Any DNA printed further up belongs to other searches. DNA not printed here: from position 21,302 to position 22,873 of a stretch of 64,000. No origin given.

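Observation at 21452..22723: Stand-alone atypical radical-SAM-like gene as a single-gene cassette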

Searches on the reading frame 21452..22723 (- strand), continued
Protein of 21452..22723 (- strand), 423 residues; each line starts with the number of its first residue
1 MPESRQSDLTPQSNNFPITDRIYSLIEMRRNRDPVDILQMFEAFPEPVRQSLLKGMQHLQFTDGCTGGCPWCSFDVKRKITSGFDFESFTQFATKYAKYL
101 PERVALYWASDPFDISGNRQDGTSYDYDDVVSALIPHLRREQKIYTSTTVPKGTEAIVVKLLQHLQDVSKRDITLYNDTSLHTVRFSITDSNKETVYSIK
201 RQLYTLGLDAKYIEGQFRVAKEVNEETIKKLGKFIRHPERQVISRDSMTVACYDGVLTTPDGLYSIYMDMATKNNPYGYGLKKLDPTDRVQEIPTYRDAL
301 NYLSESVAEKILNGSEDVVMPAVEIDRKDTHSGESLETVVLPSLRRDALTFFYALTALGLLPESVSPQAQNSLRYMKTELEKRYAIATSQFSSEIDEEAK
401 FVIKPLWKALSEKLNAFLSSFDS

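Call 30: search_protein_families(library=pfam, proteins=[P0036, P0038, P0041, P0044, P0047, P0049, P0055, P0013, P0116, P0148], max_evalue=0.1)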
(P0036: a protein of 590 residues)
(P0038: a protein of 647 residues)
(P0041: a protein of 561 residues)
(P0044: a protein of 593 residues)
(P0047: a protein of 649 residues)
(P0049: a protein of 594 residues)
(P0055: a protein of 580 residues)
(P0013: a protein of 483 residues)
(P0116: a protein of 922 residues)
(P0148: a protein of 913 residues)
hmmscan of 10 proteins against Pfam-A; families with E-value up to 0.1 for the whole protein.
P0036 (590 aa): 1 family
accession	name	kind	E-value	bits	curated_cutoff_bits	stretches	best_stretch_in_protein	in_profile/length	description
PF04055.27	Radical_SAM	-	0.0016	19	29.5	1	89-122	1-36/166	Radical SAM superfamily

P0038 (647 aa): 1 family
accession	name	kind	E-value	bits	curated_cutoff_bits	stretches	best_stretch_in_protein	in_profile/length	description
PF04055.27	Radical_SAM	-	0.00011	22.9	29.5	1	95-225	2-129/166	Radical SAM superfamily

P0041 (561 aa): 2 families
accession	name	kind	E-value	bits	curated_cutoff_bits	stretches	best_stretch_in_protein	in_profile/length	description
PF04055.27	Radical_SAM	-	0.00054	20.6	29.5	1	94-131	2-41/166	Radical SAM superfamily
PF11865.14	mTOR_dom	-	0.025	15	27.6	1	447-512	79-142/160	Serine/threonine-protein kinase mTOR domain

P0044 (593 aa): 4 families
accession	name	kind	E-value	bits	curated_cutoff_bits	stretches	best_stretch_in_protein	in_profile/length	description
PF04055.27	Radical_SAM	-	0.0056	17.3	29.5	1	94-163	1-72/166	Radical SAM superfamily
PF11642.13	Blo-t-5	-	0.048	14.1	24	0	186-232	30-77/119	Mite allergen Blo t 5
PF21990.2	SH2_1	-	0.051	14.4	27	0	184-237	32-85/108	SH2 domain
PF24901.1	HTH_MCM7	-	0.094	13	26.5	0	225-252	29-56/76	DNA replication licensing factor MCM7, winged helix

P0047 (649 aa): 3 families
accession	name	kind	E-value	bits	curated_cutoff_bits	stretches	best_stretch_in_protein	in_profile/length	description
PF04055.27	Radical_SAM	-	0.00019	22.1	29.5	1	98-235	3-134/166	Radical SAM superfamily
PF23285.1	DUF7078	-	0.055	14.2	23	0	454-512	22-86/89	Domain of unknown function (DUF7078)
PF17877.7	Dis3l2_C_term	-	0.099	13.5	31.6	0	590-627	26-58/87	DIS3-like exonuclease 2 C terminal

P0049 (594 aa): 2 families
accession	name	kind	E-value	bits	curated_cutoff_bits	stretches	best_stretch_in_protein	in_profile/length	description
PF04055.27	Radical_SAM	-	0.00012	22.7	29.5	1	91-228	1-137/166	Radical SAM superfamily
PF10384.14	Scm3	-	0.042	14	24.3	0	423-448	24-51/53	Centromere protein Scm3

P0055 (580 aa): 2 families
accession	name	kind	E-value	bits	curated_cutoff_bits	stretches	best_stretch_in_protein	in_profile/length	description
PF07586.16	HXXSHH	-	0.012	15.6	30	1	425-468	155-195/307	Protein of unknown function (DUF1552)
PF04055.27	Radical_SAM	-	0.051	14.2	29.5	0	99-185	1-84/166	Radical SAM superfamily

P0013 (483 aa): 1 family
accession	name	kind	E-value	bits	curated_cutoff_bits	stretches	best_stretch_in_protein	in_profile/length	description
PF07568.18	HisKA_2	-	0.012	16.1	22.3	0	408-457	6-55/76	Histidine kinase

P0116 (922 aa): 16 families
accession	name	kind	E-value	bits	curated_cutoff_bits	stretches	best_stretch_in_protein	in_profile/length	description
PF13649.12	Methyltransf_25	-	1.2e-22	80.9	27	1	47-141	1-97/97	Methyltransferase domain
PF08241.18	Methyltransf_11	-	5.7e-17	62.6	21.2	1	48-145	1-95/95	Methyltransferase domain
PF13847.12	Methyltransf_31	-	6.7e-17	62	27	1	41-164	1-129/145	Methyltransferase domain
PF08242.18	Methyltransf_12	-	1.2e-11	45.6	30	1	48-143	1-98/98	Methyltransferase domain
PF13489.12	Methyltransf_23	-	3.8e-09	36.9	27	1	33-163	11-131/164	Methyltransferase domain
PF01209.24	Ubie_methyltran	-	4e-09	36.6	20.1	1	33-150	37-156/233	ubiE/COQ5 methyltransferase family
PF05175.20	MTS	-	5.5e-09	36.3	23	1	28-150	16-143/170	Methyltransferase small domain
PF03848.20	TehB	-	6e-07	29.5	20.4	1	38-147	25-134/193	Tellurite resistance protein TehB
PF00891.24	Methyltransf_2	-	8.4e-06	25.7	22.3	1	37-147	57-166/210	O-methyltransferase domain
PF01739.24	CheR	-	0.00019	21.3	27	1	88-146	116-174/195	CheR methyltransferase, SAM binding domain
PF02353.26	CMAS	-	0.00026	20.8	27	1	29-152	48-171/273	Mycolic acid cyclopropane synthetase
PF09445.16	Methyltransf_15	-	0.00086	19.4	22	1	46-101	3-60/165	RNA cap guanine-N2 methyltransferase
PF01170.24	UPF0020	-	0.0045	17.1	22.3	1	54-163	65-182/197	RMKL-like, methyltransferase domain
PF02390.23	Methyltransf_4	-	0.005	16.8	24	1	46-167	4-136/173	Putative methyltransferase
PF05724.17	TPMT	-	0.01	15.9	26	1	11-151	6-159/218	Thiopurine S-methyltransferase (TPMT)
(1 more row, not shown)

P0148 (913 aa): 17 families
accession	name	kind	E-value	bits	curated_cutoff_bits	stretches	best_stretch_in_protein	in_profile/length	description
PF13649.12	Methyltransf_25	-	1.1e-22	81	27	1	48-142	1-97/97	Methyltransferase domain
PF13847.12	Methyltransf_31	-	2.7e-19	69.7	27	1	42-161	1-124/145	Methyltransferase domain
PF08241.18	Methyltransf_11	-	1.9e-18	67.3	21.2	1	49-146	1-95/95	Methyltransferase domain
PF03848.20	TehB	-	3.3e-11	43.4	20.4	1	28-147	14-134/193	Tellurite resistance protein TehB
PF01209.24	Ubie_methyltran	-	4.1e-11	43.1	20.1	1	34-146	37-151/233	ubiE/COQ5 methyltransferase family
PF08242.18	Methyltransf_12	-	1.1e-09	39.3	30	1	49-144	1-98/98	Methyltransferase domain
PF13489.12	Methyltransf_23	-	1.3e-08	35.1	27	1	34-233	11-159/164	Methyltransferase domain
PF05175.20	MTS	-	2.3e-08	34.3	23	1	43-164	30-155/170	Methyltransferase small domain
PF01728.25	FtsJ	-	2.1e-06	28.2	24.1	1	35-191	11-160/181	FtsJ-like methyltransferase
PF02353.26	CMAS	-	0.00022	21.1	27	1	31-146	49-164/273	Mycolic acid cyclopropane synthetase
PF00398.26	RrnaAD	-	0.00033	20.3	24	1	30-108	16-93/263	Ribosomal RNA adenine dimethylase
PF00891.24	Methyltransf_2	-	0.00035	20.4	22.3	1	33-147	51-165/210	O-methyltransferase domain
PF09445.16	Methyltransf_15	-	0.00059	19.9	22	1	47-103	3-61/165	RNA cap guanine-N2 methyltransferase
PF05724.17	TPMT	-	0.003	17.7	26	1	24-88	17-81/218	Thiopurine S-methyltransferase (TPMT)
PF04055.27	Radical_SAM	-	0.04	14.5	29.5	0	358-399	1-41/166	Radical SAM superfamily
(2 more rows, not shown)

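Call 31: search_protein_families(library=ncbifam, proteins=[P0036, P0038, P0041, P0044, P0047, P0049, P0017, P0013, P0019, P0009], max_evalue=0.1)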
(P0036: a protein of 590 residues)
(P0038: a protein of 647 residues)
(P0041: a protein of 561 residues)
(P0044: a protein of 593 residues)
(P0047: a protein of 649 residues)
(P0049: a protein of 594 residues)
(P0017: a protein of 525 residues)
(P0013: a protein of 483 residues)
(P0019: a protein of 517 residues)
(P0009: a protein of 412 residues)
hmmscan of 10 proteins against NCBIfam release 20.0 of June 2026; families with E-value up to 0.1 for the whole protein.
P0036 (590 aa): 5 families
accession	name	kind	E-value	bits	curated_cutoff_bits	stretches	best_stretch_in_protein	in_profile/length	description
TIGR04517.1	rSAM_PoyD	subfamily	0.0022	17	325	1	74-183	107-213/446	radical SAM family RiPP maturation amino acid epimerase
TIGR00089.1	TIGR00089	subfamily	0.0024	16.7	251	1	70-115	126-169/429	MiaB/RimO family radical SAM methylthiotransferase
TIGR01579.1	MiaB-like-C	equivalog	0.0054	16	357.05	1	39-110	95-164/416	tRNA (N(6)-L-threonylcarbamoyladenosine(37)-C(2))-methylthiotransferase MtaB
TIGR01578.1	MiaB-like-B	hypoth_equivalog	0.028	13.2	314.7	1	76-116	124-164/421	tRNA (N(6)-L-threonylcarbamoyladenosine(37)-C(2))-methylthiotransferase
NF005609.0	PRK07360.1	equivalog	0.09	11.5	426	0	88-116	64-92/374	7,8-didemethyl-8-hydroxy-5-deazariboflavin synthase subunit CofH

P0038 (647 aa): 2 families
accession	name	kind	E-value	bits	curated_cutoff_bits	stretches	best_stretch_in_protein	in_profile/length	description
TIGR00089.1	TIGR00089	subfamily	0.0012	17.7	251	1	78-128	126-177/429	MiaB/RimO family radical SAM methylthiotransferase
TIGR01579.1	MiaB-like-C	equivalog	0.014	14.7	357.05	1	83-128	132-177/416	tRNA (N(6)-L-threonylcarbamoyladenosine(37)-C(2))-methylthiotransferase MtaB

P0041 (561 aa): 7 families
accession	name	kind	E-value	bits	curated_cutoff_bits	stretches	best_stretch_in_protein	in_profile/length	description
TIGR00089.1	TIGR00089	subfamily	0.00022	20.1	251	1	67-126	117-176/429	MiaB/RimO family radical SAM methylthiotransferase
TIGR04068.1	rSAM_ocin_clost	equivalog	0.012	14.5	500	1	91-109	86-104/462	Cys-rich peptide radical SAM maturase CcpM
NF045702.1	rSAM_GDGT_ether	equivalog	0.014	14.1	450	1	85-135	82-133/486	tetraether lipid synthase Tes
TIGR01125.1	TIGR01125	equivalog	0.015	14.4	356.95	1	81-125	128-172/432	30S ribosomal protein S12 methylthiotransferase RimO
TIGR02495.1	NrdG2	equivalog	0.019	14.3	131.15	1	89-131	16-60/193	anaerobic ribonucleoside-triphosphate reductase activating protein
TIGR01578.1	MiaB-like-B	hypoth_equivalog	0.032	13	314.7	1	73-124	117-168/421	tRNA (N(6)-L-threonylcarbamoyladenosine(37)-C(2))-methylthiotransferase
TIGR04334.1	rSAM_Clo7bot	equivalog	0.056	12.1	600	0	95-129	96-130/440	radical SAM/SPASM domain Clo7bot peptide maturase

P0044 (593 aa): 2 families
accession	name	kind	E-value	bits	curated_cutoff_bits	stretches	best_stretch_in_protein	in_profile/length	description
TIGR00089.1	TIGR00089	subfamily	0.032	13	251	1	78-123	126-172/429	MiaB/RimO family radical SAM methylthiotransferase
TIGR04517.1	rSAM_PoyD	subfamily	0.051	12.5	325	0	76-111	104-139/446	radical SAM family RiPP maturation amino acid epimerase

P0047 (649 aa): 1 family
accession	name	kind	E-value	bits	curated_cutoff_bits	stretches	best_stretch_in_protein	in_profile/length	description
TIGR04517.1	rSAM_PoyD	subfamily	0.0001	21.4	325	1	5-168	34-197/446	radical SAM family RiPP maturation amino acid epimerase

P0049 (594 aa): 4 families
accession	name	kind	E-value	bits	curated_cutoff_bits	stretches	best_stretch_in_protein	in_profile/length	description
TIGR04517.1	rSAM_PoyD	subfamily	0.0024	16.9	325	1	64-180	95-211/446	radical SAM family RiPP maturation amino acid epimerase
NF045574.1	sacti_mat_StsB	exception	0.0073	15.2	625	1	88-113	95-122/466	StsB family radical SAM/SPASM domain sactipeptide maturase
TIGR00089.1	TIGR00089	subfamily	0.041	12.7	251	1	85-120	137-172/429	MiaB/RimO family radical SAM methylthiotransferase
NF011554.0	PRK14981.1-6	equivalog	0.051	13.9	147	0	57-95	28-66/107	DNA-directed RNA polymerase subunit F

P0017 (525 aa): 1 family
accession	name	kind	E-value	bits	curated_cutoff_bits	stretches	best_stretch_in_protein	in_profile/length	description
TIGR04517.1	rSAM_PoyD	subfamily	5.1e-05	22.4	325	1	134-222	122-211/446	radical SAM family RiPP maturation amino acid epimerase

P0013 (483 aa): 0 families

P0019 (517 aa): 1 family
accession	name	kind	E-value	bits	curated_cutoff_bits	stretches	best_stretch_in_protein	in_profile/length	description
TIGR04517.1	rSAM_PoyD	subfamily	8.2e-06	25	325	1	115-235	99-220/446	radical SAM family RiPP maturation amino acid epimerase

P0009 (412 aa): 0 families
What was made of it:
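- On PoyD family (TIGR04517, RiPP amino-acid epimerase): Relatives score 12-25 bits (call 31).
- Closest known: MiaB/RimO methylthiotransferases. Different: Scores are far below the cutoffs (call 31).
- Relatives score only 12-25 bits on TIGR04517, against a cutoff of 325 (call 31).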

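Call 34: search_solved_structures(query=A3, max_evalue=10, show_alignments=3)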
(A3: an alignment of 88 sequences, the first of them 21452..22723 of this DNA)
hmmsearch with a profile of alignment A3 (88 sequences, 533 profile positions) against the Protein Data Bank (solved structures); distinct sequences matched with E-value up to 10: 36.
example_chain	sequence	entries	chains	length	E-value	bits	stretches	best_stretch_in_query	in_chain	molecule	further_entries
8oyx_A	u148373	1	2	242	0.0058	18.8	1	371-489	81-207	De novo designed soluble GPCR-like protein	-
7tol_A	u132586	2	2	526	0.013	17.7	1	81-128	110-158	glycerol dibiphytanyl glycerol tetraether - macrocyclic archaeol synthase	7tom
7xgg_A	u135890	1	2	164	0.068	15.3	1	395-515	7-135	BCL-xL and MCL-1 dual inhibitor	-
1qys_A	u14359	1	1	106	0.082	15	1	172-229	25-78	TOP7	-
5jsb_B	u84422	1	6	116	0.096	14.8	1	397-500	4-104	Mcl-1 inhibitor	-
4v4n_BA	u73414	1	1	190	0.13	14.4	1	426-504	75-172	30S ribosomal protein S3AE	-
4v6u_AA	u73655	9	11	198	0.14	14.2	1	426-504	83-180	30S ribosomal protein S3Ae | 30S ribosomal protein uS3 | Small ribosomal subunit protein eS1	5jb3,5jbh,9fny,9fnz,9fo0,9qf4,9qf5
7xgf_A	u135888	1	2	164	0.18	13.9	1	396-515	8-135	BCL-xL and MCL-1 dual inhibitor 2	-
8ai1_A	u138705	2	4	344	0.2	13.7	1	75-129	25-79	Putative peptide biosynthesis protein YydG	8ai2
8ai3_A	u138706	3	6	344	0.2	13.7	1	75-129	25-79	Putative peptide biosynthesis protein YydG | Radical SAM core domain-containing protein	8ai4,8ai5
7xge_A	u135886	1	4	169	0.22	13.6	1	396-515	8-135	BCL-xL and MCL-1 dual binder 2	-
8skx_A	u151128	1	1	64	0.27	13.3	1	207-253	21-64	Miniprotein HHH_rd4_0518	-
6efn_A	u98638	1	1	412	0.4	12.8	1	83-103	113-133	Sporulation killing factor maturation protein SkfB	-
9axt_Aa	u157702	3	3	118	0.45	12.6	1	181-225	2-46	Small ribosomal subunit protein uS10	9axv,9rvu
9w9h_A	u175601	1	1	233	0.67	12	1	391-489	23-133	Kinesin-like protein KIF3A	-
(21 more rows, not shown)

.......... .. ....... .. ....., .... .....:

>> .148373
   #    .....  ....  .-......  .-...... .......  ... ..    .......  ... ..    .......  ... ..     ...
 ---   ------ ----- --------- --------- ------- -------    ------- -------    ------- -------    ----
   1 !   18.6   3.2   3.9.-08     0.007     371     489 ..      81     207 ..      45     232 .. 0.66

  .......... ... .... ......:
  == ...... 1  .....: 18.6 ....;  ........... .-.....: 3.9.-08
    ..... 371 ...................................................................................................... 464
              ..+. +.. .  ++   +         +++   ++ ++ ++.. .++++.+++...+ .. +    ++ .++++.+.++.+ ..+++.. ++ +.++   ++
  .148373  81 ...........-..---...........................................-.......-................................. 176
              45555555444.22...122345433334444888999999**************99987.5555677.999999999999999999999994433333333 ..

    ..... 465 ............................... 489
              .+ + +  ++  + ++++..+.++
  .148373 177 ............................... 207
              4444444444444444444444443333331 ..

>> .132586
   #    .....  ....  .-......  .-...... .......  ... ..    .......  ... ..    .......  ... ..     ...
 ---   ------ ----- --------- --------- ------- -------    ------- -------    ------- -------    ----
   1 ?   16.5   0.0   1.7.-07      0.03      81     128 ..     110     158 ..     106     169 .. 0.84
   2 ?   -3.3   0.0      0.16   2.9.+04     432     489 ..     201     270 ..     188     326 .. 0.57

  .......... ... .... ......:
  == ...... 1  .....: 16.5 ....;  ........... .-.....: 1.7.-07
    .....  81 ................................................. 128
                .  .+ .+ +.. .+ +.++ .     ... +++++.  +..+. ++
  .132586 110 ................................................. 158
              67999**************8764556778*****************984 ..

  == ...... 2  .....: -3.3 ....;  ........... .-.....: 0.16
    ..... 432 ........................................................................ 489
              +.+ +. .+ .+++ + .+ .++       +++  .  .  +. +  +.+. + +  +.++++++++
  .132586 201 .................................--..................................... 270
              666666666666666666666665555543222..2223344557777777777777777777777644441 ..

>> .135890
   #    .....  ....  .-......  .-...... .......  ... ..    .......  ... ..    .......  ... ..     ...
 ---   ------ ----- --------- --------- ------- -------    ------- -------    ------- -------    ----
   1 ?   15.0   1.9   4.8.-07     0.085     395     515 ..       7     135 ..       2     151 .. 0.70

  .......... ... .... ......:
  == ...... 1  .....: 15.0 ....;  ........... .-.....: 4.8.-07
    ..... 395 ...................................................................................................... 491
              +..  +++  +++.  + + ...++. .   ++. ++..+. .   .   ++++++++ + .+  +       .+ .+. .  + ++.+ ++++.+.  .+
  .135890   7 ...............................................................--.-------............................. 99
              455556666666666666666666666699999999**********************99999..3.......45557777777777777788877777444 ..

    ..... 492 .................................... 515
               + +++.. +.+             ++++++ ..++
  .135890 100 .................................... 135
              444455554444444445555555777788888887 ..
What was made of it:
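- Closest known: YydG/EpeE-type radical SAM peptide epimerases. Same: The sequence match is weak and confined to the cluster loop (8ai1, E 0.2; call 34).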

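Call 35: find_homologous_proteins(query=A3, max_evalue=0.00001)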
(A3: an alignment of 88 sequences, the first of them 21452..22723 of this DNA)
Query A3 (88 sequences) (423 aa, profile of the alignment): 5 proteins with E <= 0.00001 among 8000 candidates.
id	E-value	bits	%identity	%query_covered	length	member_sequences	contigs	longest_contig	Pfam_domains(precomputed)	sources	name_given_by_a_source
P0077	4.6e-131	457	26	53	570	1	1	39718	-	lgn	-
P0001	7.6e-117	410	100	100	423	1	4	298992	-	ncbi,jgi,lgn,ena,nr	ncbi:MAG TPA: hypothetical protein VMR81_07900 [Patescibacteria group bacterium]|nr:hypothetical pro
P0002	6.5e-116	407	59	99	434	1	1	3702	-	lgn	-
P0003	2.6e-109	385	41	100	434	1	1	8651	-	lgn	-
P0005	7.5e-108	380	40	93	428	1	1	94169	-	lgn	-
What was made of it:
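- Tried and rejected: find_homologous_proteins with the 88-sequence alignment returned only 5 proteins because of the candidate cap (call 35).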

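Call 36: find_encoding_contigs(protein=P0077, flank=10000, max_places=4)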
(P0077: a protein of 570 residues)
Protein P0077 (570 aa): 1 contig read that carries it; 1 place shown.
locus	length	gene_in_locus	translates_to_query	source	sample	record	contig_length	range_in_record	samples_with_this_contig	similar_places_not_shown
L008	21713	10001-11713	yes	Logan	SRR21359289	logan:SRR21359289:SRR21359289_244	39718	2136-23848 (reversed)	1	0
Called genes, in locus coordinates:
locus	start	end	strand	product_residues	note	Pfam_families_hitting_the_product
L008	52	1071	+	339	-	PF13458:Peripla_BP_6 (faint), PF04392:ABC_sub_bind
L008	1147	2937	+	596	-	PF02743:dCache_1, PF00672:HAMP, PF12860:PAS_7 (weak)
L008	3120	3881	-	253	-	-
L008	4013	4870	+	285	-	-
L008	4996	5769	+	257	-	-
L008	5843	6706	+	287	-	-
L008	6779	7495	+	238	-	PF00970:FAD_binding_6 (faint), PF00175:NAD_binding_1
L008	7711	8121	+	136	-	-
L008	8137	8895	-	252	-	PF01978:TrmB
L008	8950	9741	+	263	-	-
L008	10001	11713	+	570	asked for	-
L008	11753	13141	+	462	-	PF02812:ELFV_dehydrog_N, PF00208:ELFV_dehydrog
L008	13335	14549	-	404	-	-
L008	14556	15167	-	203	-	-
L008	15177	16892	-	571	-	-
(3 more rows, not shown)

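Call 37: find_encoding_contigs(protein=P0047, flank=8000, max_places=4)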
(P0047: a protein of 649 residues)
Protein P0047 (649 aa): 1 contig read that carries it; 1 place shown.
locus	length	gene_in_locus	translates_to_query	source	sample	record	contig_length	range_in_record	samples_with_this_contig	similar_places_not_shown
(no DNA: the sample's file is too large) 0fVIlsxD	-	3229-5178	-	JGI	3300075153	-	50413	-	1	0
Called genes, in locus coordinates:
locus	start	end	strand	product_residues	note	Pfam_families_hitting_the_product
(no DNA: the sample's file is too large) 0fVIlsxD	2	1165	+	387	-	?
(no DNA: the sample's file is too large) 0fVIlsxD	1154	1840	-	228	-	PF00406:ADK, PF13207:AAA_17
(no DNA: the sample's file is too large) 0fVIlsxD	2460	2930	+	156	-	-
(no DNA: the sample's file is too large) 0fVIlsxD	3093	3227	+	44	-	-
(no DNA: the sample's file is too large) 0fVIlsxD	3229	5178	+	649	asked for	-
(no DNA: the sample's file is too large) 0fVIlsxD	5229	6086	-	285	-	-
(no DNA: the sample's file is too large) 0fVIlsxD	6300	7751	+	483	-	PF02310:B12-binding, PF04055:Radical_SAM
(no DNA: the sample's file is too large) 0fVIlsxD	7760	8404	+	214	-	PF02592:Vut_1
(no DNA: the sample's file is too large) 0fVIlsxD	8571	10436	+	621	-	PF13231:PMT_2 (weak)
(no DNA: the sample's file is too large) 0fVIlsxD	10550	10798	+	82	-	PF09851:SHOCT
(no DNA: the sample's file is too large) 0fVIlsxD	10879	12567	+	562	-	PF00989:PAS (faint), PF13188:PAS_8 (faint), PF08448:PAS_4 (faint), PF13426:PAS_9 (faint), PF00512:HisKA, PF02518:HATPase_c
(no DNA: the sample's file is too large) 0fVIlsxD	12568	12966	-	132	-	PF00072:Response_reg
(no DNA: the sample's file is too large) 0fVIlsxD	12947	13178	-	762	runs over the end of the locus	PF02743:dCache_1, PF08447:PAS_3 (faint), PF00672:HAMP (weak), PF00989:PAS, PF08448:PAS_4 (weak), PF13426:PAS_9, PF00512:HisKA, PF02518:HATPase_c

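Call 40: search_protein_families(library=padloc, proteins=[window:21452-22723:-], max_evalue=0.1)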
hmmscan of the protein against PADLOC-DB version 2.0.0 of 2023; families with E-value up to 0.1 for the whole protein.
window:21452-22723:- (423 aa): 1 family
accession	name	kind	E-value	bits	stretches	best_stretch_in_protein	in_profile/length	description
PDLC00899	JAB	-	0.036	11.7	1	81-106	107-132/160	JAB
